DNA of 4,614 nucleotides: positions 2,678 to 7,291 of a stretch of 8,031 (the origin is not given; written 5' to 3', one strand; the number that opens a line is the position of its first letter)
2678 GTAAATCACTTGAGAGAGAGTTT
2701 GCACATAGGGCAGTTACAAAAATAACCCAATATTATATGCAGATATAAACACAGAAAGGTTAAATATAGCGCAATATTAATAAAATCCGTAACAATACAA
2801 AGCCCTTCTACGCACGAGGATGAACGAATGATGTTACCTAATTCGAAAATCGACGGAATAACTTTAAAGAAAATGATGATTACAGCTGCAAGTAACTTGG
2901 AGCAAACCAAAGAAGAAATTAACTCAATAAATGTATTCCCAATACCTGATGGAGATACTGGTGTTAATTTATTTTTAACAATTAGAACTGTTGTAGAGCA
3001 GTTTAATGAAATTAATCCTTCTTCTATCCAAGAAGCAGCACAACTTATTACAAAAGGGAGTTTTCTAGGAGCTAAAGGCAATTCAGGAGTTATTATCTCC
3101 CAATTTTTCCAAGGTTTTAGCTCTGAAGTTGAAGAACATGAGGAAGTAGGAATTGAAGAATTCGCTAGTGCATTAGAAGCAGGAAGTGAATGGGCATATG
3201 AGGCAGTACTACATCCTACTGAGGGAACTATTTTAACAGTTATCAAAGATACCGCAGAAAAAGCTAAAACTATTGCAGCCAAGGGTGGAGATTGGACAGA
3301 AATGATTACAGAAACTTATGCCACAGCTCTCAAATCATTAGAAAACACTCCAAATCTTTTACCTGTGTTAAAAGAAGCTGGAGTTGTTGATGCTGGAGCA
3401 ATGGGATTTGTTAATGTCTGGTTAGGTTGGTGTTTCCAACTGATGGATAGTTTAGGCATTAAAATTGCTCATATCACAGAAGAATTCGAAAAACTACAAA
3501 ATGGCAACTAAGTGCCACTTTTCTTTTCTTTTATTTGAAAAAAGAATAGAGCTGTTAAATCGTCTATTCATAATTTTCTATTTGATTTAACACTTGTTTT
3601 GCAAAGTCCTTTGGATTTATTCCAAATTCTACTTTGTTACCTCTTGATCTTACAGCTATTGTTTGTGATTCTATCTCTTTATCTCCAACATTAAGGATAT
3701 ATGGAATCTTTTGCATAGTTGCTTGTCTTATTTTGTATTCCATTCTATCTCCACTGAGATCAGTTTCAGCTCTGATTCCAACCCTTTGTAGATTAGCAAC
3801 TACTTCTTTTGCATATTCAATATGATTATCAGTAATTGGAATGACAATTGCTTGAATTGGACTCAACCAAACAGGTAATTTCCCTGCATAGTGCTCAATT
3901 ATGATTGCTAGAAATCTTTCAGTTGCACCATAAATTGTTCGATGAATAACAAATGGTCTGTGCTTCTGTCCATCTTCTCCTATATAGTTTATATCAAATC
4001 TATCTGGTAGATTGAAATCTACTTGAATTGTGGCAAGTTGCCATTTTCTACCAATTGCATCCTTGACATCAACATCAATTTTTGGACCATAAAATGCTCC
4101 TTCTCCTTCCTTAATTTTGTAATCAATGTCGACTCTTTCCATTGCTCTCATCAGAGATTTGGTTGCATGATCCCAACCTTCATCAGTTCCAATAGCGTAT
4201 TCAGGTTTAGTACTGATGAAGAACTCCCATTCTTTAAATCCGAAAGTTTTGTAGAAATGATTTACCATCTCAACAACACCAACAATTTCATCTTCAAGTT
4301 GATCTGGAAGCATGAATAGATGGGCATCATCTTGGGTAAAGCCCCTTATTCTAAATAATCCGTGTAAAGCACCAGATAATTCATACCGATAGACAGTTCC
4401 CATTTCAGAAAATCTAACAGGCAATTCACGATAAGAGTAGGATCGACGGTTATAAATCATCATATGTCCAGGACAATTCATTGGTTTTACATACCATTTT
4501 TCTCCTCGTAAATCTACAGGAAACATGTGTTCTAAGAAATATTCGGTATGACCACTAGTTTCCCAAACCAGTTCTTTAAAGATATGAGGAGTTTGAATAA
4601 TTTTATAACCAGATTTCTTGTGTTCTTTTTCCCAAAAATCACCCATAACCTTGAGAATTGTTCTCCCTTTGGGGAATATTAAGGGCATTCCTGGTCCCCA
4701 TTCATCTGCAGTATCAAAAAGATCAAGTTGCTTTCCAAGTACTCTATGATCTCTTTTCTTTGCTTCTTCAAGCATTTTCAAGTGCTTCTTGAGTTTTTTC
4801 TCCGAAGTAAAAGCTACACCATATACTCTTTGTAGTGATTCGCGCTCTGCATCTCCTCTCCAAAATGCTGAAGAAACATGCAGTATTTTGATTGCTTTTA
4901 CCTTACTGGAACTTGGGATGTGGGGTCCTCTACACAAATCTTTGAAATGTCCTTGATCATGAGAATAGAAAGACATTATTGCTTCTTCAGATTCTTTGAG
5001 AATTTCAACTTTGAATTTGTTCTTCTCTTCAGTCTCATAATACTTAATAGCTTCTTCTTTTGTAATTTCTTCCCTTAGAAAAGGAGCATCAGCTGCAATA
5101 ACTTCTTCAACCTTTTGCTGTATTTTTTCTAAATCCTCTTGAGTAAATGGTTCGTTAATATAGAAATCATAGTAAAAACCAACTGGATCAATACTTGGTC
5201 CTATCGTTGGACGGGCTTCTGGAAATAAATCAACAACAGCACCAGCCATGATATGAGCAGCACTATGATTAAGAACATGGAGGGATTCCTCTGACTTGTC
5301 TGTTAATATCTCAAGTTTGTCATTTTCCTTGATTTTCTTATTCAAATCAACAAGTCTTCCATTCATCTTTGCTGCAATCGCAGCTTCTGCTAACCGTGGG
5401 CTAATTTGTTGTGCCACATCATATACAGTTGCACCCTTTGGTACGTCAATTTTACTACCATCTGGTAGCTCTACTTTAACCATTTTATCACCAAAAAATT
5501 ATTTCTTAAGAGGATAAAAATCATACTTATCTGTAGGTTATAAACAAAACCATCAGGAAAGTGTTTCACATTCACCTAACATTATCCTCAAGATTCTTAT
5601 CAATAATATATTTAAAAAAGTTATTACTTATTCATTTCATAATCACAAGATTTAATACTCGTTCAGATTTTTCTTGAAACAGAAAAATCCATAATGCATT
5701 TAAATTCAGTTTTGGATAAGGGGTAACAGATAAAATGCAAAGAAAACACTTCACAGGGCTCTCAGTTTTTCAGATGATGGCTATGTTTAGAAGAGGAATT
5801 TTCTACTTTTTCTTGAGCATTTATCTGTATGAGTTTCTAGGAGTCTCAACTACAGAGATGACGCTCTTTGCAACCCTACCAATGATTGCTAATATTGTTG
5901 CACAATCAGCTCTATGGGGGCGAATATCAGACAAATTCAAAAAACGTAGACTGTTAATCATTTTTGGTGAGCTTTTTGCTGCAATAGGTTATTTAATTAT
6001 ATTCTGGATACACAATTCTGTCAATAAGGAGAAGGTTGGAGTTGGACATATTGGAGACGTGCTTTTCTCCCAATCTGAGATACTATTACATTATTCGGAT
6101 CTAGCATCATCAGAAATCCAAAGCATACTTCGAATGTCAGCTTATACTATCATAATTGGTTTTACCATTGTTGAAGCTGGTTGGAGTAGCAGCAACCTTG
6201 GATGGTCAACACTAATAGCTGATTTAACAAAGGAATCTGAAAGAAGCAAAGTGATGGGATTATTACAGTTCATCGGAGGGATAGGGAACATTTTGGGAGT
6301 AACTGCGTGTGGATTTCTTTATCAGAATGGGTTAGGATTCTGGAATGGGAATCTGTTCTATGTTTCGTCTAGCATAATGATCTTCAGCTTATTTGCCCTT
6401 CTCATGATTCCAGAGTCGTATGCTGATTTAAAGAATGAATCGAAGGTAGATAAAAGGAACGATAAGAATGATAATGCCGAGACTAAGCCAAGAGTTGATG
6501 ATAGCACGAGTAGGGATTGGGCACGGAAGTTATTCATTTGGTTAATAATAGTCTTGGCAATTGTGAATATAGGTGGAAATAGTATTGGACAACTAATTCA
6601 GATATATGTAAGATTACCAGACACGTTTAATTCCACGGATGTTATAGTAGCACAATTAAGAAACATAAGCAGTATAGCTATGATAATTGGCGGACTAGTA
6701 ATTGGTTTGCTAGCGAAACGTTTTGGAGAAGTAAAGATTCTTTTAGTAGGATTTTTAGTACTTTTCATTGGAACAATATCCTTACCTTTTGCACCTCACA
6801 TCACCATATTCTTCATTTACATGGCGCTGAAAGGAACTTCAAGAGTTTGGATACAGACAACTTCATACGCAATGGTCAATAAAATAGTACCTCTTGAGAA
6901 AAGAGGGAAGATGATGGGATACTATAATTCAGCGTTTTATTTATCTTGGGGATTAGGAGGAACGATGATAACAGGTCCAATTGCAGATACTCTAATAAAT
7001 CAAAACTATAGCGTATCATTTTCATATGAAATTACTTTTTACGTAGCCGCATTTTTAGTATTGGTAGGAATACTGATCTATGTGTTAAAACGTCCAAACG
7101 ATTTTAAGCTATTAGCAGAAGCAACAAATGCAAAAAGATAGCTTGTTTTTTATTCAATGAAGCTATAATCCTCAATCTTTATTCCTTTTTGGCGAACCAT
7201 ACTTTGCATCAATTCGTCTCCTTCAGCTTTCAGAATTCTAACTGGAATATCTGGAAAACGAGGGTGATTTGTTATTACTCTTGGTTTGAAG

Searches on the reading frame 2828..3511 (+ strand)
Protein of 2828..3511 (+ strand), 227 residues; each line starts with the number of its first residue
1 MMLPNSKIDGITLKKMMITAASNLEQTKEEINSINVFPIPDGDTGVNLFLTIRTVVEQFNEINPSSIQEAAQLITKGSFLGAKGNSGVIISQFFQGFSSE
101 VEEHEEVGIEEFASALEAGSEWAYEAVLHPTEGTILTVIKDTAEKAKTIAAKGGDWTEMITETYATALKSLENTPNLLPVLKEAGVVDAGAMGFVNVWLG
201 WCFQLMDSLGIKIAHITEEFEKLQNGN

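Call 23: search_protein_families(library=pfam, proteins=[window:2828-3511:+])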
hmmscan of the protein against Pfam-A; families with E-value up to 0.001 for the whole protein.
window:2828-3511:+ (227 aa): 1 family
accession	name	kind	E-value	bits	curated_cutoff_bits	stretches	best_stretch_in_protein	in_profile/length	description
PF02734.22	Dak2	-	1.1e-38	133.3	27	1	38-197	1-168/174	DAK2 domain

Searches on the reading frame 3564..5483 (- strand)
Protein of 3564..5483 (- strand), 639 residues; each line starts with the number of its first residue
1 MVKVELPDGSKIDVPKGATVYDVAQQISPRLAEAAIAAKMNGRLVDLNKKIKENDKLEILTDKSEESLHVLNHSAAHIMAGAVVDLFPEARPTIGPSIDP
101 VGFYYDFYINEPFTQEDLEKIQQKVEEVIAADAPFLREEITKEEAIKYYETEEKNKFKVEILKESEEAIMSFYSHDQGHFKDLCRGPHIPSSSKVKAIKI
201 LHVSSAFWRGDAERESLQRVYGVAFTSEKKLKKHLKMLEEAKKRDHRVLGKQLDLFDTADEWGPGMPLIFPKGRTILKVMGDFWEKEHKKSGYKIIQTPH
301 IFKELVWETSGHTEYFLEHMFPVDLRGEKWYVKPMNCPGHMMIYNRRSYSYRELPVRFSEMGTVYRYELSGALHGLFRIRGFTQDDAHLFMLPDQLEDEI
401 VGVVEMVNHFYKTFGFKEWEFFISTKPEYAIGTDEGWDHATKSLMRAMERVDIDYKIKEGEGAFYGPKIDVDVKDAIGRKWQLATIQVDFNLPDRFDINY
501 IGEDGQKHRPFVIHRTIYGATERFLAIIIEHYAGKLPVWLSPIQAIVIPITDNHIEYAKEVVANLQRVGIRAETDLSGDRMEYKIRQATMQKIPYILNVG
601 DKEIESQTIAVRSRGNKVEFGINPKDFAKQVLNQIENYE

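Call 23: search_protein_families(library=pfam, proteins=[window:3564-5483:-])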
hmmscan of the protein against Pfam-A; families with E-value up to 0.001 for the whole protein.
window:3564-5483:- (639 aa): 5 families
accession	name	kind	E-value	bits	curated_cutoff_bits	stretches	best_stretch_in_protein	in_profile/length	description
PF00587.30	tRNA-synt_2b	-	1.8e-43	149.1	29.3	1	327-532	8-179/179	tRNA synthetase class II core domain (G, H, P, S and T)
PF03129.25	HGTP_anticodon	-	1.8e-22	79.7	21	1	544-632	1-92/94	Anticodon binding domain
PF02824.27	TGS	-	6.1e-20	71.5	22.2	1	2-61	1-60/60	TGS domain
PF07973.19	tRNA_SAD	-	3.9e-12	46.4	24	1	172-221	3-44/44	Threonyl and Alanyl tRNA synthetase second additional domain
PF02597.26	ThiS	-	7e-05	23.7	22.5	1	9-61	13-71/76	ThiS family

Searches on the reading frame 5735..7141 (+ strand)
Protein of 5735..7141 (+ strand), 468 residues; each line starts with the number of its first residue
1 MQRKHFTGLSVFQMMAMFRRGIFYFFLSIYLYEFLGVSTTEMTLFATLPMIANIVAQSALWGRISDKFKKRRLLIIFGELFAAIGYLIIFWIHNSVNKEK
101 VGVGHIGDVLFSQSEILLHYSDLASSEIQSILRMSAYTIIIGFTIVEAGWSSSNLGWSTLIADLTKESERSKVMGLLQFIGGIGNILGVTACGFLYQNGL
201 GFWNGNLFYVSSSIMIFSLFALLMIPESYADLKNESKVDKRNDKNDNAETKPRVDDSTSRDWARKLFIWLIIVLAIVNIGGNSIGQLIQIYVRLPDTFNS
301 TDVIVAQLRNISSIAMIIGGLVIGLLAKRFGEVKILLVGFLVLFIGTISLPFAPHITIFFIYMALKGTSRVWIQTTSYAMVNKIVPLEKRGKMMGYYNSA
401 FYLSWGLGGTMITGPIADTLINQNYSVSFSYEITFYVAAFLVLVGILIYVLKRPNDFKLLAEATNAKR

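Call 23: search_protein_families(library=pfam, proteins=[window:5735-7141:+])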
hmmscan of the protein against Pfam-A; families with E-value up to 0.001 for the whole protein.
window:5735-7141:+ (468 aa): 4 families
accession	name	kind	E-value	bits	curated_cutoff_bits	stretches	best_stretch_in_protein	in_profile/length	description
PF07690.21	MFS_1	-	4e-55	187.6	33.4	2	10-408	2-346/347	Major Facilitator Superfamily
PF12832.13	MFS_1_like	-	6.4e-17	62.1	25.2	1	21-414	16-359/373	MFS_1 like family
PF00083.30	Sugar_tr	-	7.4e-09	35.4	22.3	1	308-444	51-183/452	Sugar (and other) transporter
PF05977.19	MFS_3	-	3.6e-05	22.9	27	1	316-453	267-395/524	Transmembrane secretion effector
